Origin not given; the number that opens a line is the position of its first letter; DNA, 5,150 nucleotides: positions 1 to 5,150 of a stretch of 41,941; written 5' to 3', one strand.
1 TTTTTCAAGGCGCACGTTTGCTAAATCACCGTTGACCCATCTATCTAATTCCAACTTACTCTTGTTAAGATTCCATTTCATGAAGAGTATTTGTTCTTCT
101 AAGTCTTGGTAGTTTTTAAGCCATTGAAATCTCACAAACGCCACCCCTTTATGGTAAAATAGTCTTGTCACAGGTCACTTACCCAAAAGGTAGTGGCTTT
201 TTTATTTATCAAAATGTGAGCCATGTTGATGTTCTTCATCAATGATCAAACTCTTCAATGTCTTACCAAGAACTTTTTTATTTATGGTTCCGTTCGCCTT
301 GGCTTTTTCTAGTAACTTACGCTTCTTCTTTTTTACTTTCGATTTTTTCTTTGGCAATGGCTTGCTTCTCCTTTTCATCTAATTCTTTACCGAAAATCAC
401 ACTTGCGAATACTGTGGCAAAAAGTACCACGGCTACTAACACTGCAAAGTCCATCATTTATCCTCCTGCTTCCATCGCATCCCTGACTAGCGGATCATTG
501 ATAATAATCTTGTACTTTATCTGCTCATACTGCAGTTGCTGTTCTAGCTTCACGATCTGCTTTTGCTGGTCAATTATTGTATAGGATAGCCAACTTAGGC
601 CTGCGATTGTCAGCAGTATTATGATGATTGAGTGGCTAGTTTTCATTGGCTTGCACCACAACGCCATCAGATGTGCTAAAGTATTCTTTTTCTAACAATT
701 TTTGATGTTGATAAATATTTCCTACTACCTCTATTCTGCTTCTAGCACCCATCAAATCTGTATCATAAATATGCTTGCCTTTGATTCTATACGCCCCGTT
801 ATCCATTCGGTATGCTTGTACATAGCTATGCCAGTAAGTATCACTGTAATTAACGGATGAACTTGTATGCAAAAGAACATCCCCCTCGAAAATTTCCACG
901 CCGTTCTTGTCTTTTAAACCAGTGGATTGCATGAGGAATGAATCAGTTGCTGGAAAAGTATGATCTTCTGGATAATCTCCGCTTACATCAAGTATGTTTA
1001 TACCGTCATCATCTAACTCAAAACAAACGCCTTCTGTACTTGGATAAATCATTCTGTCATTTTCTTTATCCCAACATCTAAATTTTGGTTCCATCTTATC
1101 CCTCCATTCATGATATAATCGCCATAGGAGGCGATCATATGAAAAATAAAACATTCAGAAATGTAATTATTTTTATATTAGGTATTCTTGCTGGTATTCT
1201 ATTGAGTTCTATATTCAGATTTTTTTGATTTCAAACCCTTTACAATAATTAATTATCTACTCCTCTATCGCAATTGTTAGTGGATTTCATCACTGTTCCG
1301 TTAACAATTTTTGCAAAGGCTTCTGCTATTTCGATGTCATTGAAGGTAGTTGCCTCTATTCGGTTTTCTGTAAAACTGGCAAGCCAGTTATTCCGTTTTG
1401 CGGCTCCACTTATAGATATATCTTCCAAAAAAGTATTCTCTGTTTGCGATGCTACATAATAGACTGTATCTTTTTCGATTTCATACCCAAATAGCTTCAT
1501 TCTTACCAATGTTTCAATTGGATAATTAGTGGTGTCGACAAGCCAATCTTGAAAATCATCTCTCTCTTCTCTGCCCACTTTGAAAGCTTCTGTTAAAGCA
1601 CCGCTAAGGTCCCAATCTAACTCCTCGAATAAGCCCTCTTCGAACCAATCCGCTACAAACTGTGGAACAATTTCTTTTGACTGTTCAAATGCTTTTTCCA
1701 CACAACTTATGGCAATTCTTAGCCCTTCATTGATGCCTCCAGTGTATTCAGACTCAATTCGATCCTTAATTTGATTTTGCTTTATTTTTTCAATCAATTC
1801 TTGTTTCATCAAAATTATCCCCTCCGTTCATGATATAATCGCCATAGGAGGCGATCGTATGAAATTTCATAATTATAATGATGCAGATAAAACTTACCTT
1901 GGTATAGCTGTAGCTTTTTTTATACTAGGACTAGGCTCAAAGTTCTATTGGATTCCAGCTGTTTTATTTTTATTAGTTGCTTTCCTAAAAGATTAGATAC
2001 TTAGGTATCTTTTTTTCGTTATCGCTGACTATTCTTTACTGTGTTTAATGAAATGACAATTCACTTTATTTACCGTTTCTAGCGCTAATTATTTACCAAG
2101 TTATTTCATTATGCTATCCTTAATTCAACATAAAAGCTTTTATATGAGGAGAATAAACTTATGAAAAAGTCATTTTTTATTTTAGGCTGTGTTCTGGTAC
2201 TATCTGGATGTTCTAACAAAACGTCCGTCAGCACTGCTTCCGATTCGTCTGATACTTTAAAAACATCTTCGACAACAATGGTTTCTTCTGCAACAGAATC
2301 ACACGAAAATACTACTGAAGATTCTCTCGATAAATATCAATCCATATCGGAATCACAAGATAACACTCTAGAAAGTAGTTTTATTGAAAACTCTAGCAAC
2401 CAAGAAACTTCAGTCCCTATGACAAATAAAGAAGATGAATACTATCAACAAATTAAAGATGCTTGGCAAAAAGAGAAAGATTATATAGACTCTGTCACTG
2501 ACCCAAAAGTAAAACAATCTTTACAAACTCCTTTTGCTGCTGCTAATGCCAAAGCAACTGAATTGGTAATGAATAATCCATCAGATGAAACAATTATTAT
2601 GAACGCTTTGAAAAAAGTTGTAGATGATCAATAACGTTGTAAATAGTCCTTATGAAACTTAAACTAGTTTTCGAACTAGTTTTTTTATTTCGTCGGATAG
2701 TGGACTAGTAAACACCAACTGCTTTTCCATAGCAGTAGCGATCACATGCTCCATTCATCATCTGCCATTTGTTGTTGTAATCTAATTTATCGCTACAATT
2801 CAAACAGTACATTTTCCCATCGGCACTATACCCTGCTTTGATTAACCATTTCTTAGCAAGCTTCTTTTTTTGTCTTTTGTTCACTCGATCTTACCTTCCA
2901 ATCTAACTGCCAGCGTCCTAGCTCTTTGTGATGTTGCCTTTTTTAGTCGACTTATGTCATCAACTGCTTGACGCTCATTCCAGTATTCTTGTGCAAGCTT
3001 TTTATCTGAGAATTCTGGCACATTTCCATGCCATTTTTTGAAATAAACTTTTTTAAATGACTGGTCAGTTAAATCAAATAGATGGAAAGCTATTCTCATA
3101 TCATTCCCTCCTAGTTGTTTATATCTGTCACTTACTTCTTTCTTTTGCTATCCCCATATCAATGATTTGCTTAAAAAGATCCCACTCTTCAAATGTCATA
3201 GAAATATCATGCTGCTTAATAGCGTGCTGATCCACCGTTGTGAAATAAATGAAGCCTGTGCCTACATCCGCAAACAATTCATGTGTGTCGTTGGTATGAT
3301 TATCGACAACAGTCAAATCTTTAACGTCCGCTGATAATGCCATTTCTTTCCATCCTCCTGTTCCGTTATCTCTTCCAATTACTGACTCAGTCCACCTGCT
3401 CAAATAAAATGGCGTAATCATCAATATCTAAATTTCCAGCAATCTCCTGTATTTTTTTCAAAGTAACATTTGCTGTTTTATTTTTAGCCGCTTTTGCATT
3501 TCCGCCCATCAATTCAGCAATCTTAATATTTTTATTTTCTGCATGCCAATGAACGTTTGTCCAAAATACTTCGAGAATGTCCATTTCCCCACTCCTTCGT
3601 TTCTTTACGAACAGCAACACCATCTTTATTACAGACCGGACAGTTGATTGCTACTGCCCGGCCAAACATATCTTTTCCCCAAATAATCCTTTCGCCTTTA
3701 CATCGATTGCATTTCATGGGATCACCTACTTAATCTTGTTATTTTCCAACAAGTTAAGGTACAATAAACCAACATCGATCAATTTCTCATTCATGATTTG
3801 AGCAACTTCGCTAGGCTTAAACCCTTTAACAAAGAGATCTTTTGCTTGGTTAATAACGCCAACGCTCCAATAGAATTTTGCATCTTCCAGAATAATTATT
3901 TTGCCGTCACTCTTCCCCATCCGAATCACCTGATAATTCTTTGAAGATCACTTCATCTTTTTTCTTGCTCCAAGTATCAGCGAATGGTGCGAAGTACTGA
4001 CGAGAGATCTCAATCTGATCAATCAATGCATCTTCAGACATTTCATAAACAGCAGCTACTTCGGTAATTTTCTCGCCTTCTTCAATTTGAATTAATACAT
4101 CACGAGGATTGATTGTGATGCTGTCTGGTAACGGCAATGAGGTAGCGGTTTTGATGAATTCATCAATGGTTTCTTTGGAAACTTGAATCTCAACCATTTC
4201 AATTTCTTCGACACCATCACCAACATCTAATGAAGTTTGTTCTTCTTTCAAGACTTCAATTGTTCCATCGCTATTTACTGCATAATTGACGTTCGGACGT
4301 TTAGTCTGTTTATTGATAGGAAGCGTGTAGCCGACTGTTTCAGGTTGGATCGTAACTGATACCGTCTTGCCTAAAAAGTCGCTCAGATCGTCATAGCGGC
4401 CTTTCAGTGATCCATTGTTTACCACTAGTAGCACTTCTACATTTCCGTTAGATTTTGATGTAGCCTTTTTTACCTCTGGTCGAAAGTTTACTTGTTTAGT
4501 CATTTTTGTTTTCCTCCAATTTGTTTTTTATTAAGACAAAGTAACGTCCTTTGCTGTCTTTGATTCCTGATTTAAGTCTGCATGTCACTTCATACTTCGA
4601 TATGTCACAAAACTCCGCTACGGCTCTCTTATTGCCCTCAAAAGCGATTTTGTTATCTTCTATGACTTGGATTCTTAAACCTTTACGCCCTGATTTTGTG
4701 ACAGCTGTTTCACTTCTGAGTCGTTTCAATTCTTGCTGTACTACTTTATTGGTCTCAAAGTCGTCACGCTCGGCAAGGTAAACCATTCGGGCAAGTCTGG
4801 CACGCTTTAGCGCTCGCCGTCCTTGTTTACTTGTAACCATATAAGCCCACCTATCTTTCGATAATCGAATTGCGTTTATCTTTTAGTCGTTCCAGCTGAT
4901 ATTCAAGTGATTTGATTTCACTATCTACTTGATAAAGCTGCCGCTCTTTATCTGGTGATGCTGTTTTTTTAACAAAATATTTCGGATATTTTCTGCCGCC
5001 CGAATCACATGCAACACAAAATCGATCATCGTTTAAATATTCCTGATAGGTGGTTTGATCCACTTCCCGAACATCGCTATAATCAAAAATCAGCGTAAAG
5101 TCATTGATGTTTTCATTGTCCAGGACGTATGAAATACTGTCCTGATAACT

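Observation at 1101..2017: Duplicated 44-bp promoter/5'UTR module driving two tiny hydrophobic peptide genes, antisense within the early operon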

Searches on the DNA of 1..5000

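Call 16: search_rna_families(source=window, start=1, end=5000, threshold=evalue, max_evalue=10)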
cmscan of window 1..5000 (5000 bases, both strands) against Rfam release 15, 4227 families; matches with E-value up to 10: 2.
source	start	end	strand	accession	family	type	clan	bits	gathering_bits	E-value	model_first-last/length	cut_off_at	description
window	137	260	-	RF02960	DUF2800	Cis-reg;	-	19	60.2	4.1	1-158/158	no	DUF2800 RNA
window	3134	3172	+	RF00110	RybB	Gene; sRNA;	-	17.2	40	5.6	1-79/79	no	RybB RNA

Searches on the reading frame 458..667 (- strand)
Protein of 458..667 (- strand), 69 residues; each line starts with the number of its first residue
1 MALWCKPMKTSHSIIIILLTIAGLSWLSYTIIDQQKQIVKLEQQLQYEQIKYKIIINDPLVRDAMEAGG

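Call 81: search_protein_families(library=pfam, proteins=[window:458-667:-], max_evalue=0.01)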
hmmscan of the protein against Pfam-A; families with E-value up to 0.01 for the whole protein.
window:458-667:- (69 aa): 1 family
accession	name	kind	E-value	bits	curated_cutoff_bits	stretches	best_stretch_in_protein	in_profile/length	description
PF09307.15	MHC2-interact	-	0.009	16.3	26.9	1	13-49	37-72/109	CLIP, MHC2 interacting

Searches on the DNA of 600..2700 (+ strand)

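Call 6: search_dna_similar(query=window:600-2700:+, collection=phages, mode=near, max_rows=40)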
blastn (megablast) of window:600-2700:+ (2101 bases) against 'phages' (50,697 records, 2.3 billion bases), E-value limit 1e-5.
Records with a match: 2; places in all: 2; records where one place covers at least 80% of the query: 0.
Best place of each record, by identity: 90-95% 2.
By first word of the organism name: Enterococcus 1; Bacteriophage 1.
By host as written in the record: Enterococcus gallinarum BBC_KY_5 1; - 1.
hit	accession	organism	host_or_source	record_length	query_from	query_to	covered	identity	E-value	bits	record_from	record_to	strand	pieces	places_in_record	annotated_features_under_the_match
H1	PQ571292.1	Enterococcus phage EG-TP1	Enterococcus gallinarum BBC_KY_5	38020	478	1416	13%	92.9%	3e-76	391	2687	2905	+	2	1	hypothetical protein | YopX domain-containing protein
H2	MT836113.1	Bacteriophage sp.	human fecal samples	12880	1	1265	5%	94.5%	3e-16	169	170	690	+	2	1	record has no annotation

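Call 7: search_dna_similar(query=window:1090-1240:+, collection=phages, mode=distant, max_rows=40, max_evalue=0.01)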
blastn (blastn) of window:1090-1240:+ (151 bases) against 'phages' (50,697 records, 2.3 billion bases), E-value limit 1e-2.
Records with a match: 3; places in all: 3; records where one place covers at least 80% of the query: 0.
Best place of each record, by identity: 90-95% 2; 80-90% 1.
By first word of the organism name: Bacteriophage 2; Enterococcus 1.
By host as written in the record: - 1; Enterococcus gallinarum 1; Enterococcus gallinarum BBC_KY_5 1.
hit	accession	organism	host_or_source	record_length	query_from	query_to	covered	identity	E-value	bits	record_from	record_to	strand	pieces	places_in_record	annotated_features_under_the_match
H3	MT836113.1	Bacteriophage sp.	human fecal samples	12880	2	59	38%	91.4%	4e-14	83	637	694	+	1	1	record has no annotation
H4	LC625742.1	Bacteriophage sp.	Enterococcus gallinarum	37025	2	59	38%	89.7%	5e-13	79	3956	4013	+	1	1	hypothetical protein (x2)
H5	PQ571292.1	Enterococcus phage EG-TP1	Enterococcus gallinarum BBC_KY_5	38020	2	55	36%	94.4%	1e-14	85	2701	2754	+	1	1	hypothetical protein | YopX domain-containing protein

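Call 8: get_annotated_region(hit=H5, flank=3000)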
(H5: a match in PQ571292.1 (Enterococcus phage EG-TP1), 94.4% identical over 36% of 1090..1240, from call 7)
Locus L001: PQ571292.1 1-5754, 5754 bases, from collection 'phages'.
description: Enterococcus phage EG-TP1, complete genome.
organism: Enterococcus phage EG-TP1 (NCBI taxid 3385236)
taxonomy: Viruses
host: Enterococcus gallinarum BBC_KY_5; source: antibiotic induction; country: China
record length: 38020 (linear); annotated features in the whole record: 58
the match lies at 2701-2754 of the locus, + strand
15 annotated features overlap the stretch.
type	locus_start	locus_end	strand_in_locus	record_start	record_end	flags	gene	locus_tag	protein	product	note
CDS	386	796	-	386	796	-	-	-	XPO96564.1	transcriptional activator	EG-TP1_gp1; EG-TP1_gp1; Annot2=(hmm profile search-vog [Rank2]) VOG49654 sp|Q926A6|Y1259_LISIN Uncharacterized ...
CDS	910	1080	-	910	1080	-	-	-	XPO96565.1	hypothetical protein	EG-TP1_gp2; EG-TP1_gp2; None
CDS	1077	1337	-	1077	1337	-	-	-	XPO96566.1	hypothetical protein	EG-TP1_gp3; EG-TP1_gp3; None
CDS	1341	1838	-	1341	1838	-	-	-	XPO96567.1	hypothetical protein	EG-TP1_gp4; EG-TP1_gp4; None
CDS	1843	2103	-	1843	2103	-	-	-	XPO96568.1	hypothetical protein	EG-TP1_gp5; EG-TP1_gp5; None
CDS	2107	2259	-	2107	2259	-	-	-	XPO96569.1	hypothetical protein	EG-TP1_gp6; EG-TP1_gp6; None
CDS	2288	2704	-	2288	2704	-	-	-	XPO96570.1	YopX domain-containing protein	EG-TP1_gp7; EG-TP1_gp7; Annot2=(structure alignment-afuniprot50) AF-A0A3R9JPZ4-F1-model_v4 YopX ...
CDS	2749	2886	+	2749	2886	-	-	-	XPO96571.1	hypothetical protein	EG-TP1_gp8; EG-TP1_gp8; None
CDS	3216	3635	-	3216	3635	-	-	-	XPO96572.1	hypothetical protein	EG-TP1_gp9; EG-TP1_gp9; None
CDS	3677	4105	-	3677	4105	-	-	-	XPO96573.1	hypothetical protein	EG-TP1_gp10; EG-TP1_gp10; Annot2=(structure alignment-afuniprot50) AF-Q2T6I8-F1-model_v4 Gp45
CDS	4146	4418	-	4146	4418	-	-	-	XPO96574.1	hypothetical protein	EG-TP1_gp11; EG-TP1_gp11; None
CDS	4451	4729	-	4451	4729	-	-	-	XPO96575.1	DUF2187 domain-containing protein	EG-TP1_gp12; EG-TP1_gp12; Annot2=(structure alignment-afuniprot50) AF-C7CWG7-F1-model_v4 Predicted ...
CDS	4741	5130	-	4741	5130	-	-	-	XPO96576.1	Holliday junction resolvase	EG-TP1_gp13; EG-TP1_gp13; Annot2=(structure alignment-afuniprot50) AF-A0A377KQH3-F1-model_v4 Prophage pi3 protein ...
CDS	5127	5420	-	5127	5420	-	-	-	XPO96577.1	hypothetical protein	EG-TP1_gp14; EG-TP1_gp14; None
CDS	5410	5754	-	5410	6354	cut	-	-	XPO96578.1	replication initiation protein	EG-TP1_gp15; EG-TP1_gp15; Annot2=(structure alignment-afuniprot50) AF-A0A3D0X9I8-F1-model_v4 DNA replication protein ...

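Call 9: get_annotated_region(hit=H4, flank=3000)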
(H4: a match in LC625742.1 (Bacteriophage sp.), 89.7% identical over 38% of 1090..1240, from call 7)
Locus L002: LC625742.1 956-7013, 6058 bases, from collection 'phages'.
description: Bacteriophage sp. phiEG37K DNA, complete genome.
organism: Bacteriophage sp. (NCBI taxid 38018)
taxonomy: Viruses
host: Enterococcus gallinarum; source: -; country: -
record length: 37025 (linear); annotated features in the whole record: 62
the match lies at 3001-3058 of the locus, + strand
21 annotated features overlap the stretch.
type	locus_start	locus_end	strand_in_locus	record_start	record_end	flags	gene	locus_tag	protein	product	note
CDS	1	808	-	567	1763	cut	-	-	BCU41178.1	phage protein (ACLAME 456)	ORF3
CDS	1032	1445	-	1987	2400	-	-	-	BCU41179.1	hypothetical protein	ORF4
CDS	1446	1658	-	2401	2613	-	-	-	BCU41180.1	hypothetical protein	ORF5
CDS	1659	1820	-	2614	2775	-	-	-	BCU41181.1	hypothetical protein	ORF6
CDS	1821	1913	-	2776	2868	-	-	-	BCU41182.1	hypothetical protein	ORF7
CDS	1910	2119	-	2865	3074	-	-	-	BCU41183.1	hypothetical protein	ORF8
CDS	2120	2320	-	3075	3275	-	-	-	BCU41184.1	hypothetical protein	ORF9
CDS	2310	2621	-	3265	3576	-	-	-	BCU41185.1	hypothetical protein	ORF10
CDS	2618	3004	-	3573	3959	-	-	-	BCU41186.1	hypothetical protein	ORF11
CDS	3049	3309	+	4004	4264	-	-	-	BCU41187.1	hypothetical protein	ORF12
CDS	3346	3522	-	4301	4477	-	-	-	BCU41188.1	hypothetical protein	ORF13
CDS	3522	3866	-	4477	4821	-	-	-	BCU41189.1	hypothetical protein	ORF14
CDS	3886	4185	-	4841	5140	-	-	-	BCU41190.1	hypothetical protein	ORF15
CDS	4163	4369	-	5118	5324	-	-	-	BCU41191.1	hypothetical protein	ORF16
CDS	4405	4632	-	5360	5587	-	-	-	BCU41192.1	hypothetical protein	ORF17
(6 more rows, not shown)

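Call 10: get_annotated_region(hit=H3, flank=3000)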
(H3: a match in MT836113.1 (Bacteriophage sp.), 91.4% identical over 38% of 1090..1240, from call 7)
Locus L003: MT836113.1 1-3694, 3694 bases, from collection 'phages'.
description: UNVERIFIED: Bacteriophage sp. clone scaffold_1435 genomic sequence.
organism: Bacteriophage sp. (NCBI taxid 38018)
taxonomy: Viruses
host: -; source: human fecal samples; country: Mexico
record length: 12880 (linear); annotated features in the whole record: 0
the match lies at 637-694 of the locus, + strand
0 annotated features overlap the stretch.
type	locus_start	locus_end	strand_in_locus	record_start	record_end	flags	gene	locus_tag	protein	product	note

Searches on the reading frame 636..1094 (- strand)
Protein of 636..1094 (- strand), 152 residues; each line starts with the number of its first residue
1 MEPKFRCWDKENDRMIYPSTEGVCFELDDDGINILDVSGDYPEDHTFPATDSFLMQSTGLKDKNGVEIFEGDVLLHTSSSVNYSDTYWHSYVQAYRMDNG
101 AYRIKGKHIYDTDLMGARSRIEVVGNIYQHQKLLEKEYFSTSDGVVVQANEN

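Call 17: search_protein_families(library=pfam, proteins=[window:636-1094:-], max_evalue=1)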
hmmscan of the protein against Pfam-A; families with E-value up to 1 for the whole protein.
window:636-1094:- (152 aa): 2 families
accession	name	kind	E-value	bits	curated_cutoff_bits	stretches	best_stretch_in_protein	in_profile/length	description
PF09643.15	YopX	-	3.3e-22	79.3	22.4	1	4-135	1-128/128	YopX protein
PF19216.5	CoV_NSP15_M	-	0.048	14.3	25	1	4-68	21-88/118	Coronavirus replicase NSP15, middle domain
